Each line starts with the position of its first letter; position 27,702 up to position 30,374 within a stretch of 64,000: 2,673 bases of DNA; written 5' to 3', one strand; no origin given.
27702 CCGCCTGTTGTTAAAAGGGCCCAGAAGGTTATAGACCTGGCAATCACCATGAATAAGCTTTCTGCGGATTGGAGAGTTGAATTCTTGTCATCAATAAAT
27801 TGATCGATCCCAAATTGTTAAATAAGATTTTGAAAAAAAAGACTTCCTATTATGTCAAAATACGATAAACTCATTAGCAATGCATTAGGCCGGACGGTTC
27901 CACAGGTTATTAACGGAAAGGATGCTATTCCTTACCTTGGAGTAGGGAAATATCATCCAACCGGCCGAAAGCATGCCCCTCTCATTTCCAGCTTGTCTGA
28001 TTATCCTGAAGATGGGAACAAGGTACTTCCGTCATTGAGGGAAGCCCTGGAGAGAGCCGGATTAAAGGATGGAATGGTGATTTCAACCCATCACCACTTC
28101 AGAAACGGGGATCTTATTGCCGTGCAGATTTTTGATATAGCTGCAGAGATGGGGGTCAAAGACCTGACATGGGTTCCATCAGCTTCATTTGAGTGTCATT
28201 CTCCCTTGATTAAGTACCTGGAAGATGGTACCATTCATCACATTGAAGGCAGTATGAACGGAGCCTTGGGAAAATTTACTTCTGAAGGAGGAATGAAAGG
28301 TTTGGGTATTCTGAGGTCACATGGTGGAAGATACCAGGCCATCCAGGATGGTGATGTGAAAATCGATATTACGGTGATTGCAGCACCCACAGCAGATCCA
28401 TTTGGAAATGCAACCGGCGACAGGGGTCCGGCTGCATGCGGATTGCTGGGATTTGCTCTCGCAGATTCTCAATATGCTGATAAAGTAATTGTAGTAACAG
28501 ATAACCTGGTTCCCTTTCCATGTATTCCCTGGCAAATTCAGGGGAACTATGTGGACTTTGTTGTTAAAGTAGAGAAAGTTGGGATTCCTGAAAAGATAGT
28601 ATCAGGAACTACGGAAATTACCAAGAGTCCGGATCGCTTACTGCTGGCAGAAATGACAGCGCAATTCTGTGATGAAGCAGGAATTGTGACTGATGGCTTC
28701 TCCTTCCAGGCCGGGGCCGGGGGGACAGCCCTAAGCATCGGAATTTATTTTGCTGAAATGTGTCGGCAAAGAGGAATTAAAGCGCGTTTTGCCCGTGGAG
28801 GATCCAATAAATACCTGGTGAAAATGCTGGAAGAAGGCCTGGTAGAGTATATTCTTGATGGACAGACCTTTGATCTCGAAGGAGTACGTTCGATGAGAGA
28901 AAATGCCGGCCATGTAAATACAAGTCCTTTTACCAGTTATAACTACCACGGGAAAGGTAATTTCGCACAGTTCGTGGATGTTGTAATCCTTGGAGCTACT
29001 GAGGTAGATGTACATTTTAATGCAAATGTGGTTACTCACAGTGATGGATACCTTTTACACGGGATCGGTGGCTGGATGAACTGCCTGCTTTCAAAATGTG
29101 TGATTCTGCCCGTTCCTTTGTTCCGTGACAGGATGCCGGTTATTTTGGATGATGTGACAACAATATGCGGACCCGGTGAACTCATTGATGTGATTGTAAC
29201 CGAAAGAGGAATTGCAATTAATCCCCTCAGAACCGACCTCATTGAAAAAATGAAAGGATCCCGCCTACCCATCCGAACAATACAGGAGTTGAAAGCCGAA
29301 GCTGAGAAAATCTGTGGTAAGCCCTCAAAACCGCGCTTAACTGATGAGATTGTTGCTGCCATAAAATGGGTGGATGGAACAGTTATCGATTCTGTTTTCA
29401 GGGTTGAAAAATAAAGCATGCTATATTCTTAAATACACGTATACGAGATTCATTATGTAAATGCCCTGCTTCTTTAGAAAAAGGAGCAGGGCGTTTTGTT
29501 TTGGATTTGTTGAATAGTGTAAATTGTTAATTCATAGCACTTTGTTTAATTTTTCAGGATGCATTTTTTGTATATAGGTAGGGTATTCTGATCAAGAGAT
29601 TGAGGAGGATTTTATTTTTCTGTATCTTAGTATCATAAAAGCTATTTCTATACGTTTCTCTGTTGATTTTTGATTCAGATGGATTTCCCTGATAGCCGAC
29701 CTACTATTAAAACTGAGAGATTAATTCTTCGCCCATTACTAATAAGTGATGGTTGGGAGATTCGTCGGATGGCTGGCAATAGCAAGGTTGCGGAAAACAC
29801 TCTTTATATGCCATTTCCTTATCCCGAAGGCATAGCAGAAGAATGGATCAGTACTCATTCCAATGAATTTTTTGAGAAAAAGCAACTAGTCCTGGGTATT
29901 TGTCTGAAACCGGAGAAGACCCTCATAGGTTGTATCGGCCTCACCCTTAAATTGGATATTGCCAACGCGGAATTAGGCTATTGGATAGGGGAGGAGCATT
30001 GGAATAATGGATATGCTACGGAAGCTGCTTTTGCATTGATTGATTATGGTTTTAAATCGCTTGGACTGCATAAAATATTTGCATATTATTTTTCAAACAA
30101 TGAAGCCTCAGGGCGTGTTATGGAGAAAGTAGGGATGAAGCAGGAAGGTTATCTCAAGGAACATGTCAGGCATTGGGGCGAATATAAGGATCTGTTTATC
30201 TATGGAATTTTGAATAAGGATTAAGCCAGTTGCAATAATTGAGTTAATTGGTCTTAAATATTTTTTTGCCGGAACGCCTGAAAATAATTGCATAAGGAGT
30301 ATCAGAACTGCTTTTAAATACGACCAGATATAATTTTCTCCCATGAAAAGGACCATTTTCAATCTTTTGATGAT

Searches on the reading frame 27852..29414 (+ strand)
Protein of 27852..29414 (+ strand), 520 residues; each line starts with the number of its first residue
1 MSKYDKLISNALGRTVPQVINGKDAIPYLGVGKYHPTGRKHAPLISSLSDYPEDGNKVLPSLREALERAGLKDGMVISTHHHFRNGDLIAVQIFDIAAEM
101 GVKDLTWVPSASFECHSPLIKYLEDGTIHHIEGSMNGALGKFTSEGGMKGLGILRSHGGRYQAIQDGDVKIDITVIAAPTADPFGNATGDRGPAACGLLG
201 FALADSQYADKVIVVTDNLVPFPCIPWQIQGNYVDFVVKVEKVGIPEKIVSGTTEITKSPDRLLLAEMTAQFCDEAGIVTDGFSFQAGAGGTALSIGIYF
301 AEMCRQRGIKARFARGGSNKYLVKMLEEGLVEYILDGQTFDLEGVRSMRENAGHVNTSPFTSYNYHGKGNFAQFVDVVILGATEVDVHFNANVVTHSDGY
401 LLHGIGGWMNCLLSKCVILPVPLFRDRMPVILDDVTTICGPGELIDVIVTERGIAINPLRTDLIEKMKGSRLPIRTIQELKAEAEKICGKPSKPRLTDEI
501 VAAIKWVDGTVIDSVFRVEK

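Call 28: search_protein_families(library=pfam, proteins=[window:27852-29414:+], max_evalue=0.001)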
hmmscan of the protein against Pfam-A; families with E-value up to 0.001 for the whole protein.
window:27852-29414:+ (520 aa): 1 family
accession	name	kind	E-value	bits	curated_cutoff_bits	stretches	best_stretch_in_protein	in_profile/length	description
PF04223.18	CitF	-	3.8e-134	448.6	27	1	56-517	2-465/466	Citrate lyase, alpha subunit (CitF)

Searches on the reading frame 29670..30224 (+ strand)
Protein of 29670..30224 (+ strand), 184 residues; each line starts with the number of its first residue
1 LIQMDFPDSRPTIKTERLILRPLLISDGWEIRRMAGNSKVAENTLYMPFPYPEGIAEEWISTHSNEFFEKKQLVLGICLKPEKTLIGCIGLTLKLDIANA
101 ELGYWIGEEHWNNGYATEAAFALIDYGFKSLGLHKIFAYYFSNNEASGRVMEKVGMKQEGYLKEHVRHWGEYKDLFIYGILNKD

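Call 42: search_protein_families(library=pfam, proteins=[window:29670-30224:+], max_evalue=0.001)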
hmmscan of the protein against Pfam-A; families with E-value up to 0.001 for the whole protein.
window:29670-30224:+ (184 aa): 3 families
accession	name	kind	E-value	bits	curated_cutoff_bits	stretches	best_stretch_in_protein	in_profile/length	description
PF13302.13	Acetyltransf_3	-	1.2e-32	113.9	25.4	1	17-157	1-138/138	Acetyltransferase (GNAT) domain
PF00583.31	Acetyltransf_1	-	2.5e-10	41.1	20.7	1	49-156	12-116/116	Acetyltransferase (GNAT) family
PF13420.13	Acetyltransf_4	-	6.2e-06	26.8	24.3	1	58-174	39-152/155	Acetyltransferase (GNAT) domain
